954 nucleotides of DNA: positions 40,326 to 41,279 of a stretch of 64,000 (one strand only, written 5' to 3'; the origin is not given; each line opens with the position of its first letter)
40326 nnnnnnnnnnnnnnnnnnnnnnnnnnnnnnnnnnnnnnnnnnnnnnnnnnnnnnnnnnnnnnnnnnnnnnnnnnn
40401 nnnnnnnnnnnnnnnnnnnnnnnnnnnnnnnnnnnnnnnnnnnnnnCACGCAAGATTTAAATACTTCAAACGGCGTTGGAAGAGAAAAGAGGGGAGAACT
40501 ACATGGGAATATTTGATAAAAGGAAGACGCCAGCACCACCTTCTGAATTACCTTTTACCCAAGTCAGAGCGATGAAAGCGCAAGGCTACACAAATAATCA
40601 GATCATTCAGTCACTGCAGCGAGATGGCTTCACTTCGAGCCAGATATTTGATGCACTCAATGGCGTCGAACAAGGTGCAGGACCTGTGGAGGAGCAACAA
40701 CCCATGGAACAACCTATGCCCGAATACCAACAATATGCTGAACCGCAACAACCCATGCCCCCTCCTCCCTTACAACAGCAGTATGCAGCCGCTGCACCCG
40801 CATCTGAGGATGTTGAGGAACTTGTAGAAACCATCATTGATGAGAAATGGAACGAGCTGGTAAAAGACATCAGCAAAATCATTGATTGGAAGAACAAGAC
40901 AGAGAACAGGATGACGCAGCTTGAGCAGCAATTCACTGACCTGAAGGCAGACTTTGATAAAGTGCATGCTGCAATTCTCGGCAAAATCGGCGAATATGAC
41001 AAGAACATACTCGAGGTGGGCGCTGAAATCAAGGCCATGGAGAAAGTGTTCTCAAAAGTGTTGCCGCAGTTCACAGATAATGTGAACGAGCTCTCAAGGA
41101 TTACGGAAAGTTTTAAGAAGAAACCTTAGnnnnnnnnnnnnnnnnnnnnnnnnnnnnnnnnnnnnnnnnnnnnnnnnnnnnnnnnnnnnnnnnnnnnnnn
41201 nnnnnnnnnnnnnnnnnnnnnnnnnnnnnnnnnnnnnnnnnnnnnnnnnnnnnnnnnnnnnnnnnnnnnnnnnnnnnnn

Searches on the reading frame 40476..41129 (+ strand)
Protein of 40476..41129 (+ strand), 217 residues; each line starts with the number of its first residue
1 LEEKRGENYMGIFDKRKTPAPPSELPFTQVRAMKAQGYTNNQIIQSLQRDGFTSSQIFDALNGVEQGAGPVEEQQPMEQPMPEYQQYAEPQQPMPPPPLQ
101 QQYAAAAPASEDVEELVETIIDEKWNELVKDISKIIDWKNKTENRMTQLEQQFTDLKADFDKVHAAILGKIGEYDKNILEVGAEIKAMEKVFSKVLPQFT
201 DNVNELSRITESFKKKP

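Call 4: search_protein_families(library=pfam, proteins=[window:40476-41129:+], max_evalue=10)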
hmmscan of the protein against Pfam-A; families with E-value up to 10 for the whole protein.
window:40476-41129:+ (217 aa): 13 families
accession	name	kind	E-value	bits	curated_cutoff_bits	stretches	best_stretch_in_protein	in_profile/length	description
PF08542.16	Rep_fac_C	-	0.0039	18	23.6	1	108-183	1-77/88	Replication factor C C-terminal domain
PF18579.7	Raf1_HTH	-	0.0051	16.9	27.3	1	42-60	21-39/61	Rubisco accumulation factor 1 helix turn helix domain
PF24625.1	DUF7626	-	0.013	15.7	27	1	32-53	11-32/55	Domain of unknown function (DUF7626)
PF14932.11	HAUS-augmin3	-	0.025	14.5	29.4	1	111-208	66-161/260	HAUS augmin-like complex subunit 3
PF15294.11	Leu_zip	-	0.026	14.5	28.2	1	128-214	131-218/275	Leucine zipper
PF24270.1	HTH_Cmi2_C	-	0.032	14.9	27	1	110-202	26-115/125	Cmi2, C-terminal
PF05791.16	Bacillus_HBL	-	0.054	13.8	29.1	1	124-212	66-155/177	Bacillus haemolytic enterotoxin (HBL)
PF09763.15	Sec3_CC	-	0.067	13.5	27.1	1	121-163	26-68/133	Exocyst complex component Sec3, coiled-coil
PF25802.1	WWC1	-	0.1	13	27.8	1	108-165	36-91/135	WWC1-like, helical hairpin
PF16746.10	BAR_3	-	0.11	12.5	31.7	1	121-203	27-101/235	BAR domain of APPL family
PF15397.11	DUF4618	-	0.16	11.8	34.9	1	116-165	53-102/258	Domain of unknown function (DUF4618)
PF10796.14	Anti-adapt_IraP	-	0.17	13.1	23.2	1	114-148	34-68/86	Sigma-S stabilisation anti-adaptor protein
PF09278.17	MerR-DNA-bind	-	0.41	11.7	25.4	0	137-158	36-57/65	MerR, DNA binding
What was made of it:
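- On MerR-family regulators (the name some sources give B homologues): Only MerR-DNA-bind at E 0.41, inside the C-terminal helix (call 4).
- The only MerR match is E 0.41 in the coiled-coil region (call 4).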

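Call 5: search_protein_families(library=ncbifam, proteins=[window:40476-41129:+], max_evalue=10)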
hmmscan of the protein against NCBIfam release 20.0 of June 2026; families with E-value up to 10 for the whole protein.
window:40476-41129:+ (217 aa): 6 families
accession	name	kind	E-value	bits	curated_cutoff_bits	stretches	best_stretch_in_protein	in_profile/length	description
NF045487.1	ASRP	equivalog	0.025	13.2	300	1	111-205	390-482/593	archaea-specific SMC-related protein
NF002535.0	PRK02079.1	equivalog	0.028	14.2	101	2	99-127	62-90/92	pyrroloquinoline quinone biosynthesis peptide chaperone PqqD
TIGR03859.1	PQQ_PqqD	equivalog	0.035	14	46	1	99-125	53-79/81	pyrroloquinoline quinone biosynthesis peptide chaperone PqqD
NF011526.0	PRK14965.1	equivalog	0.16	10.7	670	1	67-134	391-459/578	DNA polymerase III subunits gamma and tau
TIGR00293.1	TIGR00293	equivalog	0.32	11.1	53.9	1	167-213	60-105/129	prefoldin subunit alpha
NF007615.0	PRK10263.1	equivalog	3.7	5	1566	1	66-107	796-838/1355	DNA translocase FtsK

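Call 10: find_homologous_proteins(query=window:40476-41129:+)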
Query window:40476-41129:+ (217 aa): 1786 proteins with E <= 0.001 among 1941 candidates; the best 120 are listed.
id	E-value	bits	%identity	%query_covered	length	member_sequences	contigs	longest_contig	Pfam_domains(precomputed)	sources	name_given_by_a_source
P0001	3.1e-131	454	100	96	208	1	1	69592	-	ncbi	ncbi:MAG: hypothetical protein V1725_02965 [archaeon]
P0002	1.9e-75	271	65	95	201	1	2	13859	-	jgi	-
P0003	1.4e-64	236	58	90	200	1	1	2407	-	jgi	jgi:DNA-binding transcriptional MerR regulator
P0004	1.5e-64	236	57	96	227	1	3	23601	-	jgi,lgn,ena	-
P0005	3.2e-64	235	57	93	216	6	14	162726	-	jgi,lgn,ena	jgi:uncharacterized protein YhaN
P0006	5.2e-64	234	55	96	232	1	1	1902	-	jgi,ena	-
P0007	9.5e-64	233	58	95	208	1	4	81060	-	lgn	-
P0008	1.9e-63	232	56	95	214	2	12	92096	-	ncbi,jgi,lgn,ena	jgi:uncharacterized protein YoxC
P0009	2.0e-63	232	61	89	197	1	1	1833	-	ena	-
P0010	2.4e-63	232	55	96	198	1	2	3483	-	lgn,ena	-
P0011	2.4e-63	232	52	94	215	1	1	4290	-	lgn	-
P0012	3.2e-63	231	53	94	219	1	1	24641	-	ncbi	-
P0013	6.5e-63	230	57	90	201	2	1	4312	-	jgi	jgi:DNA-binding transcriptional MerR regulator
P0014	8.5e-63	230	54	94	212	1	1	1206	-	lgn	-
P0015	8.9e-63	230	55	94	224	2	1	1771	-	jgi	-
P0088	1.2e-58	217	54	92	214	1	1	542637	-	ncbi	ncbi:MAG: hypothetical protein V1837_02430 [Candidatus Woesearchaeota archaeon]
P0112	5.6e-58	214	49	90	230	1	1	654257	-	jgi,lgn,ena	-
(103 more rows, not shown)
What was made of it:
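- JGI names some B homologues 'DNA-binding transcriptional MerR regulator' (call 10).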

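Call 25: find_encoding_contigs(protein=P0088, flank=6000, max_places=2)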
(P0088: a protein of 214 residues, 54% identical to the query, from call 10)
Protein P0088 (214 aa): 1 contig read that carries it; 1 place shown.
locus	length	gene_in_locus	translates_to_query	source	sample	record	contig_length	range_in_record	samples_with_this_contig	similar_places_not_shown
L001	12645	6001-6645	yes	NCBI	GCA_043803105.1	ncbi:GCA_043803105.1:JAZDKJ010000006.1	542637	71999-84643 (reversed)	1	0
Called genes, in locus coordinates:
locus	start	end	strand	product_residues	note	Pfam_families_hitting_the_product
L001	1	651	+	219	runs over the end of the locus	PF04493:Endonuclease_5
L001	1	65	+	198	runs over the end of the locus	PF01966:HD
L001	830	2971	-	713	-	-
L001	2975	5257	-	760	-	PF00437:T2SSE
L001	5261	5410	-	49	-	-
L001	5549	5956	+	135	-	-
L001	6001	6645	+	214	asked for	-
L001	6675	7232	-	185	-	-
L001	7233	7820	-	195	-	-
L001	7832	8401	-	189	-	-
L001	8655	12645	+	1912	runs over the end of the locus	PF03534:SpvB, PF05593:RHS_repeat (faint), PF01839:FG-GAP (faint), PF16743:PliI (faint), PF13517:FG-GAP_3, PF12256:TcdB_toxin_midN, PF24517:CBM96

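Call 26: find_encoding_contigs(protein=P0112, flank=6000, max_places=2)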
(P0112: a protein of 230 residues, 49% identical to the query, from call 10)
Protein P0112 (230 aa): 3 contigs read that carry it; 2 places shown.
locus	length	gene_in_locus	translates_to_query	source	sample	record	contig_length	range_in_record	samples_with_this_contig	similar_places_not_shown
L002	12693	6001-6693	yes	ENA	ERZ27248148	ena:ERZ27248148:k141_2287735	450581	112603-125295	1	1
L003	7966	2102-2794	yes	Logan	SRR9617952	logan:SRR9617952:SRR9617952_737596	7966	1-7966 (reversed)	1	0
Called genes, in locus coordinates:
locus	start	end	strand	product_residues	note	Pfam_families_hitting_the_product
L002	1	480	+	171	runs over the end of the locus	PF10050:DUF2284 (faint)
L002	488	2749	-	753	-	-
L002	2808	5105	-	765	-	PF00437:T2SSE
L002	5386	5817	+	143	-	-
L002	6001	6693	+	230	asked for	-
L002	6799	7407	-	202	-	-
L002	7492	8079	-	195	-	-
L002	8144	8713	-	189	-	-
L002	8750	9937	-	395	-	-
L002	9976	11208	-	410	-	-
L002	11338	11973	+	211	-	PF13483:Lactamase_B_3, PF12706:Lactamase_B_2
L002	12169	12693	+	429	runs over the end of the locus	PF01336:tRNA_anti-codon, PF00152:tRNA-synt_2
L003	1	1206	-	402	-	?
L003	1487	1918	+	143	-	-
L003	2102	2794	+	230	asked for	-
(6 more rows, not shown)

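Call 28: predict_structure(alignment_id=A2)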
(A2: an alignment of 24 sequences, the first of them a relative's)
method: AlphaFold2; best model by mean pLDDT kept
length: 208 residues; sequences in the alignment: 24
mean_pLDDT: 78.9   pTM: 0.33
mean pLDDT of the five models: 78.9, 78.3, 78.0, 77.3, 76.8
residues with pLDDT >= 90: 123; 70-90: 26; 50-70: 15; < 50: 44
segments of 3 or more residues with pLDDT < 50: 1-3, 5-8, 59-86, 90-98
pLDDT, mean of each block of 10 residues (from residue 1): 48 79 92 92 91 75 40 40 47 46 82 93 95 94 95 95 94 93 93 93 81
secondary structure, 60 per line:
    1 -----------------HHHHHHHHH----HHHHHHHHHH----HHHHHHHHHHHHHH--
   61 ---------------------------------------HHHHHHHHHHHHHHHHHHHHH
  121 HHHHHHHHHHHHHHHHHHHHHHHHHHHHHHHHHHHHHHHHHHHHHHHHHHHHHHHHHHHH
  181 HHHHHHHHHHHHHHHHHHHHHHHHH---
elements in order: H18-26 H31-40 H45-58 H100-205
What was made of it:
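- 40548..40661 (+): Single module of B (aa 16-53 of the 208-aa protein). AF2 helices 18-26, 31-40 and 45-58, pLDDT about 92 (call 28).
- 40677..40796 (+): Pro/Gln-rich disordered linker of B (aa 59-98). pLDDT 40-47 (call 28).
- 40800..41117 (+): Long C-terminal helix of B (aa 100-205), a presumed coiled-coil or oligomerisation region. It is the most conserved part of the family. A single helix 100-205 with pLDDT 93-95 (call 28).
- On RecX protein (recombination regulator): B has one unit plus a coiled coil (call 28).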

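Call 32: fold_search(model_id=the predicted structure, library=pdb)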
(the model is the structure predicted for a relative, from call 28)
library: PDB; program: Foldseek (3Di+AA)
matches with E <= 10: 55; with E <= 0.001: 0
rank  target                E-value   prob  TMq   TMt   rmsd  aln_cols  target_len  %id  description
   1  2gqq_C                1.8e+00  0.13  0.17  0.21   6.9        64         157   12  Crystal Structure of E. coli Leucine-responsive regulatory protein (Lrp) (released 2007-03-06)
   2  7cbc_A                2.1e+00  0.44  0.19  0.13   2.2        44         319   23  Crystal structure of a de novo designed switch protein caging a hemagglutinin binder (released 2020-12-23)
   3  2doa_MODEL_1_A        2.1e+00  0.13  0.16  0.28   6.6        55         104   27  Solution structure of the helical domain in human Eleven-nineteen lysine-rich leukemia protein ELL (released 2007-05-22)
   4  2w25_A                4.1e+00  0.08  0.17  0.22   5.9        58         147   21  Crystal structure of Glu104Ala mutant (released 2009-11-17)
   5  4yn8                  4.4e+00  0.15  0.17  0.17   5.5        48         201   17  Crystal Structure of Response Regulator ChrA in Heme-Sensing Two Component System (released 2015-08-19)
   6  1aoy_MODEL_1_A        4.7e+00  0.05  0.12  0.25   8.2        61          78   21  N-TERMINAL DOMAIN OF ESCHERICHIA COLI ARGININE REPRESSOR NMR, 23 STRUCTURES (released 1997-09-17)
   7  7s03_A                5.1e+00  0.09  0.16  0.28   7.3        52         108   19  DNA-binding domain of human SETMAR in complex with Hsmar1 terminal inverted repeat (TIR) DNA (released 2022-08-03)
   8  4y17_C                5.5e+00  0.12  0.17  0.15   8.3        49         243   14  SdiA in complex with 3-oxo-C8-homoserine lactone (released 2015-04-08)
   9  8v5f_A                5.5e+00  0.04  0.12  0.10  11.4        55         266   22  Nan Regulatory Protein Full-length from Streptococcus pneumoniae (released 2024-12-04)
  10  2dk8_MODEL_1_A        5.9e+00  0.15  0.19  0.46   6.4        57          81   12  Solution structure of rpc34 subunit in RNA polymerase III from mouse (released 2006-10-06)
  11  7bhy_C                5.9e+00  0.11  0.16  0.46   3.0        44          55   16  DNA-binding domain of DeoR in complex with the DNA operator (released 2021-11-10)
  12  2lbc_MODEL_1_A        5.9e+00  0.07  0.13  0.19   8.6        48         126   19  solution structure of tandem UBA of USP13 (released 2012-03-07)
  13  4hob_B                5.9e+00  0.05  0.16  0.39  12.2        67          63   19  The crystal structure of the Zalpha domain from Cyprinid Herpes virus 3 (released 2013-09-11)
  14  4ldz_A                6.3e+00  0.13  0.17  0.17   6.0        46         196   20  Crystal structure of the full-length response regulator DesR in the active state (released 2014-07-16)
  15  3c57_A                6.3e+00  0.11  0.17  0.54   4.7        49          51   16  Crystal Structure of the Mycobacterium tuberculosis Hypoxic Response Regulator DosR C-terminal Domain Crystal Form II (released 2008-04-22)
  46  3d5l_A                9.5e+00  0.16  0.17  0.18   1.3        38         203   32  Crystal structure of regulatory protein RecX (released 2008-06-10)
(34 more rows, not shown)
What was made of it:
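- All PDB matches to DNA binders are non-significant (E > 1, call 32).
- Tried and rejected: Foldseek of full-length B against PDB gave nothing at E < 1, because the long helix and small domain give low TM-scores (call 32).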

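Call 39: search_solved_structures(query=A2, max_evalue=10, show_alignments=2)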
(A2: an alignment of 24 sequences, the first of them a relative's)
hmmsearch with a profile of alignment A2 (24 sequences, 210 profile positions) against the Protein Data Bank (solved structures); distinct sequences matched with E-value up to 10: 14.
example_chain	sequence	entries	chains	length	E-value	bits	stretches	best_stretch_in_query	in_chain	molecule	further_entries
9cuy_c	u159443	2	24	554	0.009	19.1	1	84-185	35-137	Short tail fiber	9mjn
3eco_A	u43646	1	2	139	0.021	17.8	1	11-106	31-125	MepR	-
4l9j_A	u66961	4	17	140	0.023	17.7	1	11-106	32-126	MepR | MarR family regulatory protein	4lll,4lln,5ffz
4ld5_A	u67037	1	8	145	0.023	17.7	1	12-106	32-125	MepR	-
4l9t_A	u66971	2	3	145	0.026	17.5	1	11-106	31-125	MepR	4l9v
5fb2_A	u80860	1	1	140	0.03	17.4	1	11-106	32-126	MarR family regulatory protein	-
4l9n_A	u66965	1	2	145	0.039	17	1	11-76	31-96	MepR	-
5ffx_A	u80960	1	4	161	0.043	16.8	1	11-106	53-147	MarR family regulatory protein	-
5f6f_A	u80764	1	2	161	0.06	16.4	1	13-106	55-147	MarR family regulatory protein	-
9tlm_A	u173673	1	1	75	0.34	13.9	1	119-175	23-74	Sc-apCC-2-MCL-1-1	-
8i7o_C2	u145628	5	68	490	2.2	11.3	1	90-162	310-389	Tektin-3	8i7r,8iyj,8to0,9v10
23fj_S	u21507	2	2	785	2.5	11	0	65-96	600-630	Snf5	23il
9mfy_B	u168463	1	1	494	2.6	11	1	92-142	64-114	Nuclear distribution protein PAC1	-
7mgm_C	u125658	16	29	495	2.6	11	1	92-142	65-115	Nuclear distribution protein PAC1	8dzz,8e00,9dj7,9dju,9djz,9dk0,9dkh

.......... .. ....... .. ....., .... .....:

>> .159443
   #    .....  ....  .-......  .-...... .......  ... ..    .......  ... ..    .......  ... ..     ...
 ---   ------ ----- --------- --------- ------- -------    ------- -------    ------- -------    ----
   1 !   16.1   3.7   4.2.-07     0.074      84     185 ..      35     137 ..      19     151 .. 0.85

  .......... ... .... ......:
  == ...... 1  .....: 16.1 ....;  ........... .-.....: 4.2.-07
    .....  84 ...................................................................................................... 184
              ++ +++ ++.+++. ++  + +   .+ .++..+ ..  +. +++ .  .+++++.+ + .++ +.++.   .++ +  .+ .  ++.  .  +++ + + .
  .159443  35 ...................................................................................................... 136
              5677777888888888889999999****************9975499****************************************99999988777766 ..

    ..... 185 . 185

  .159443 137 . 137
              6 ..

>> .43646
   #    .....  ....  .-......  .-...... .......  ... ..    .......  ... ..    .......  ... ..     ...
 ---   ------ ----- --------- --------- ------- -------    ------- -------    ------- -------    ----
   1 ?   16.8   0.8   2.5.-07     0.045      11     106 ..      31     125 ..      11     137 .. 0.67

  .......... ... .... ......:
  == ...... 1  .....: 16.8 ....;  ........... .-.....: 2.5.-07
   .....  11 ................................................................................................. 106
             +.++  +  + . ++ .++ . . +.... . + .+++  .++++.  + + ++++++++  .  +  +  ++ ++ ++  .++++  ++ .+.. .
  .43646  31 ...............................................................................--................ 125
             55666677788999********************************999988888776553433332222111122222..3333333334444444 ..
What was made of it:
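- The B-family profile weakly matches the HTH of MarR-family MepR (E about 0.02, call 39).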

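Call 43: search_protein_families(library=pfam, proteins=[L001:5549-5956:+, L001:830-2971:-, L001:2975-5257:-, L002:8750-9937:-, L002:9976-11208:-, L002:488-2749:-], max_evalue=0.5)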
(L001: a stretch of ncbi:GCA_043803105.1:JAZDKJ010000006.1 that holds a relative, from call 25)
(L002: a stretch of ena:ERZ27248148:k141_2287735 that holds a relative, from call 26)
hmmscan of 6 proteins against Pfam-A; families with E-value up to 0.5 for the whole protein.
L001:5549-5956:+ (135 aa): 1 family
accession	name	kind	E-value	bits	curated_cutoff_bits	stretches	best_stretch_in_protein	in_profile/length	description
PF16046.10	FAM76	-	0.37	10.6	28.5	0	32-86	219-273/298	FAM76 protein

L001:830-2971:- (713 aa): 1 family
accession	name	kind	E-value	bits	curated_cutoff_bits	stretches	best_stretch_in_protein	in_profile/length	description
PF09769.14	ApoO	-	0.29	11.5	31.4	0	555-614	26-90/131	Apolipoprotein O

L001:2975-5257:- (760 aa): 2 families
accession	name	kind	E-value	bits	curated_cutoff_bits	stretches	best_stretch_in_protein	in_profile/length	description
PF00437.27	T2SSE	-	1.5e-13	50.6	24.9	1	442-605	125-274/370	Type II/IV secretion system protein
PF13191.12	AAA_16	-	0.18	12.8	32.6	1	457-506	21-64/167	AAA ATPase domain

L002:8750-9937:- (395 aa): 1 family
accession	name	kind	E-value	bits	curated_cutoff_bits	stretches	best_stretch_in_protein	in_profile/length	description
PF14524.12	Wzt_C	-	0.13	12.7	30.4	0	301-339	74-111/143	Wzt C-terminal domain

L002:9976-11208:- (410 aa): 2 families
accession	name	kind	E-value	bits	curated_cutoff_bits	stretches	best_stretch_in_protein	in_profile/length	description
PF07433.17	DUF1513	-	0.1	12.1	27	1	30-103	179-251/304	Protein of unknown function (DUF1513)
PF21628.3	Gp10-like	-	0.12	13.2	27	0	97-148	1-56/98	Major coat protein-like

L002:488-2749:- (753 aa): 0 families

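Call 44: find_related_loci(query=A2, collection=genome_contigs, flank=8000)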
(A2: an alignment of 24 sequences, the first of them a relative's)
Query A2 (208 aa) in genome_contigs; peptide patterns used: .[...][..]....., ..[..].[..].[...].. (x = any residue, [..] = any of these).
513 stretches matched a pattern; 351 encode a relative of the query (tblastn E <= 1e-3); the best 80 are kept; 80 distinct loci.
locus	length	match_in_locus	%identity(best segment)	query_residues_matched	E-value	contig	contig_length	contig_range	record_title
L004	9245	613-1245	59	1-207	3e-70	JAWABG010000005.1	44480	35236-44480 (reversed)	MAG: Candidatus Woesearchaeota archaeon isolate JZ-4_201803_bins_322 JZ-4_201803_bins_322_scaffold_5, whole genome shotg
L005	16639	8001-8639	56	1-207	4e-70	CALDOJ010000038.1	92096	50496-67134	MAG TPA_asm: Candidatus Woesearchaeota archaeon isolate ERR2206790_bin.73_CONCOCT_v1.1_MAG genome assembly, contig: ERZ8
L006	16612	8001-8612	55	1-205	2e-69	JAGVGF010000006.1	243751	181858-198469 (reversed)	MAG: archaeon isolate DeMMO2_15 c_000000010331, whole genome shotgun sequence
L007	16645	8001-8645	54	1-205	5e-69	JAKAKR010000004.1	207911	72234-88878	MAG: Nanoarchaeota archaeon isolate WY4.bin80 NODE_36_length_207911_cov_3.280339, whole genome shotgun sequence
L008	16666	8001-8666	52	1-207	2e-67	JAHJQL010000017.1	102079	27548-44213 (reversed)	MAG: Nanoarchaeota archaeon isolate OS_PC_MetaG.mb.107 OS_PC_MetaG.mb.107_k141_72715, whole genome shotgun sequence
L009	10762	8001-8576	56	14-206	2e-67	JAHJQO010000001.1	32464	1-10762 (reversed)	MAG: Nanoarchaeota archaeon isolate OS_PC_MetaG.mb.11 OS_PC_MetaG.mb.11_k141_4026, whole genome shotgun sequence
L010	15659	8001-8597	59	1-202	3e-67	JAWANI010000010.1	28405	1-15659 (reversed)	MAG: Candidatus Woesearchaeota archaeon isolate SRBZ-2_201901_bins_195 SRBZ-2_201901_bins_195_scaffold_10, whole genome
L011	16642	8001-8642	54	1-205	2e-67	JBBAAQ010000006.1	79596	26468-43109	MAG: Candidatus Woesearchaeota archaeon isolate SO_2017_GW3_46 scaffold_310_c1_OW296A_2017, whole genome shotgun sequenc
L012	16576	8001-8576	53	14-208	3e-66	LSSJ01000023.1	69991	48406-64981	MAG: Euryarchaeota archaeon SM23-78 WORSMTZ_259, whole genome shotgun sequence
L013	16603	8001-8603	50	1-207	5e-66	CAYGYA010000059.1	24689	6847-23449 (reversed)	MAG TPA_asm: uncultured Methanosarcinales archaeon isolate ERP119294_co2_539 genome assembly, contig: k141_1431450, whol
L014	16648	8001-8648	55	1-207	4e-65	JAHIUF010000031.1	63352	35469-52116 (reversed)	MAG: Nanoarchaeota archaeon isolate MM_PC_MetaG.mb.241 MM_PC_MetaG.mb.241_k141_664682, whole genome shotgun sequence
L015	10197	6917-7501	55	9-206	2e-65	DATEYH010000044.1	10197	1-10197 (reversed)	MAG TPA_asm: Candidatus Nanoarchaeia archaeon isolate SMAG_U8440 k141_120811, whole genome shotgun sequence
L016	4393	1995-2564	54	13-207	8e-65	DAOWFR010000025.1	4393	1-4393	MAG TPA_asm: Methanobacteriota archaeon isolate CSMAG_1970 CSMAG_1970_k141_711647_length_4393_cov_12.8873, whole genome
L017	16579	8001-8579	53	13-208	6e-65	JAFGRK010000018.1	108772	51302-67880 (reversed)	MAG: Candidatus Woesearchaeota archaeon isolate Zod_Metabat.825 k87_9188689, whole genome shotgun sequence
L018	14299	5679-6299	54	1-205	2e-64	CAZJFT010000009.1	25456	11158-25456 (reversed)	MAG TPA_asm: uncultured Methanosarcinales archaeon isolate binchicken_co22_118 genome assembly, contig: NODE_2044_length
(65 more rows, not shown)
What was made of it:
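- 40503..41129 (+): Protein B gene, 208 aa from ATG 40503 (the ORF lister starts at TTG 40476). Member of a conserved Woesearchaeota/Nanoarchaeota family. 351 species genomes encode a relative (call 44).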

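Call 59: search_protein_families(library=ncbifam, proteins=[L001:5549-5956:+, L001:2975-5257:-, L001:830-2971:-], max_evalue=0.1)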
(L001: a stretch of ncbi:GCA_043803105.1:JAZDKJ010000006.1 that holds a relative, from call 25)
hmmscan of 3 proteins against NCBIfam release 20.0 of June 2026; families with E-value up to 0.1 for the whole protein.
L001:5549-5956:+ (135 aa): 0 families

L001:2975-5257:- (760 aa): 12 families
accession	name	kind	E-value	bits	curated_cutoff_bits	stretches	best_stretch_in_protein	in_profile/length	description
NF058587.1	archaellum_moto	equivalog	8.2e-36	123.8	550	1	233-701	43-502/527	archaellum flagellar ATPase motor FlaI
TIGR03819.1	heli_sec_ATPase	hypoth_equivalog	5.6e-34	117.8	373.15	1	295-585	20-297/340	TadA family conjugal transfer-associated ATPase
TIGR02782.1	TrbB_P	equivalog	9.4e-19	67.8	304.55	1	330-627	14-294/303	P-type conjugative transfer ATPase TrbB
TIGR02788.1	VirB11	equivalog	4.8e-18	65.2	249.95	2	453-587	138-264/308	P-type DNA transfer ATPase VirB11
NF010469.0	PRK13894.1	subfamily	1.9e-15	57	508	1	326-589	24-268/320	conjugal transfer ATPase TrbB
NF053672.1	bindosome_BasE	exception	4e-13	48.9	1000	1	325-655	136-450/512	bindosome assembly system ATPase subunit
NF010475.0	PRK13900.1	equivalog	2.9e-11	43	389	1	452-579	153-273/333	type IV secretion system ATPase VirB11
NF041000.1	ATPase_ComGA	equivalog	1.1e-09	37.7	300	1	460-604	129-260/267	competence type IV pilus ATPase ComGA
NF010407.0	PRK13833.1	subfamily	2.9e-09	36.8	499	1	389-625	77-299/323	conjugal transfer protein TrbB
NF010425.0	PRK13851.1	equivalog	5.6e-09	35.3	461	1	451-587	154-282/344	type IV secretion system protein VirB11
TIGR01420.1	pilT_fam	subfamily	7.6e-06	25.4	319.1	1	461-587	124-241/343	PilT/PilU family type 4a pilus ATPase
TIGR02524.1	dot_icm_DotB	equivalog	0.0058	15.9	463.3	1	459-588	134-259/358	Dot/Icm type IV secretion system ATPase DotB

L001:830-2971:- (713 aa): 0 families

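Call 70: search_protein_families(library=pfam, alignment_id=A2, max_evalue=0.01)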
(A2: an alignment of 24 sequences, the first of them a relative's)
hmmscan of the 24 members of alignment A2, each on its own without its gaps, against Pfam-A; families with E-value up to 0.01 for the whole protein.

A. member 1, P0001 (208 aa): 2 families
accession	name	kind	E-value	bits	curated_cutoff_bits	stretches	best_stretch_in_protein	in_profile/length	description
PF08542.16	Rep_fac_C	-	0.0046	17.8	23.6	0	99-174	1-77/88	Replication factor C C-terminal domain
PF18579.7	Raf1_HTH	-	0.0048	17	27.3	0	33-51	21-39/61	Rubisco accumulation factor 1 helix turn helix domain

B. families by the number of members that match (of 24 scanned): 16 families
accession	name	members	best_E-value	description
PF18579.7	Raf1_HTH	12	0.00091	Rubisco accumulation factor 1 helix turn helix domain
PF09288.16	UBA_3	9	0.00068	Fungal ubiquitin-associated domain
PF10046.14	BLOC1_2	6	9.6e-05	Biogenesis of lysosome-related organelles complex-1 subunit 2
PF08542.16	Rep_fac_C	4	0.0016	Replication factor C C-terminal domain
PF24625.1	DUF7626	4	0.0035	Domain of unknown function (DUF7626)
PF04949.18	Transcrip_act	3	0.00058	Transcriptional activator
PF23831.1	DUF7201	2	0.00089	Coiled-coil region of unknown function (DUF7201)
PF05791.16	Bacillus_HBL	1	0.00084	Bacillus haemolytic enterotoxin (HBL)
PF07068.17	Gp23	1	0.00098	Major capsid protein Gp23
PF22331.1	Sas-6-like_oligomerization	1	0.0011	Sas-6-like, oligomerization domain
PF12443.13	AKNA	1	0.0014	AT-hook-containing transcription factor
PF00627.37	UBA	1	0.0021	UBA/TS-N domain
PF04513.17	Baculo_PEP_C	1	0.0023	Baculovirus polyhedron envelope protein, PEP, C terminus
PF01519.22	DUF16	1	0.0069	Protein of unknown function DUF16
PF03148.19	Tektin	1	0.0081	Tektin family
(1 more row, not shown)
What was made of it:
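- On UBA/CUE-like three-helix ubiquitin-binding domains: Sub-threshold UBA_3 hits in 9 of 24 B homologues (call 70).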
